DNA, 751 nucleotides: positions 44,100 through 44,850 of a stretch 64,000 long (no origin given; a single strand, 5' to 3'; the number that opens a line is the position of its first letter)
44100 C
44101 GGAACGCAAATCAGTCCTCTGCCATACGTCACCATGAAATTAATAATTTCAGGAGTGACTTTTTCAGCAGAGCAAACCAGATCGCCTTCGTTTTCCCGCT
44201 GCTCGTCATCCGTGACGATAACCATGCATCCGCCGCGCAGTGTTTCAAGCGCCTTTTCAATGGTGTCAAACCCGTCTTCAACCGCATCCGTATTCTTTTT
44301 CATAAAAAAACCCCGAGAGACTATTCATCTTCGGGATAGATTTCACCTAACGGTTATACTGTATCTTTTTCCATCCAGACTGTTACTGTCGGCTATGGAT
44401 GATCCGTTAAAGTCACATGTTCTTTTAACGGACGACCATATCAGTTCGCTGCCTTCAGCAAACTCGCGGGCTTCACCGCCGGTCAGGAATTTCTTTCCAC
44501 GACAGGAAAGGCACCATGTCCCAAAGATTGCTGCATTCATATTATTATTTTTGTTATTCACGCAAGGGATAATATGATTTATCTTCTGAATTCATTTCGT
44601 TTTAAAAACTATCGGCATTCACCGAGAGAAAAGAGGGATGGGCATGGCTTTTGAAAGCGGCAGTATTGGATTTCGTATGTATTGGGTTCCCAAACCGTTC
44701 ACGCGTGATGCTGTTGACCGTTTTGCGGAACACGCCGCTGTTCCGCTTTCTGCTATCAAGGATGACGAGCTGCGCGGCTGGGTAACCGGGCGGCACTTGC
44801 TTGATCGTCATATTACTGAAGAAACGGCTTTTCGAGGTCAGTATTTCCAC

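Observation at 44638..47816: RdgC-like protein coupled to a membrane-anchored protein, next to a zinc-ribbon membrane protein and a CheY-like regulator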

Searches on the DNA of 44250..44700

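Call 79: search_rna_families(source=window, start=44250, end=44700, threshold=evalue, max_evalue=1)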
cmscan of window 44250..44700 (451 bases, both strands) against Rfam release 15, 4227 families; matches with E-value up to 1: 1.
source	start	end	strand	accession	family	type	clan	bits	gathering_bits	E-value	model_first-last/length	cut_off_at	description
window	44359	44532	-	RF00050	FMN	Cis-reg; riboswitch;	-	65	66.2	1.4e-14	1-138/138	no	FMN riboswitch aptamer (RFN element)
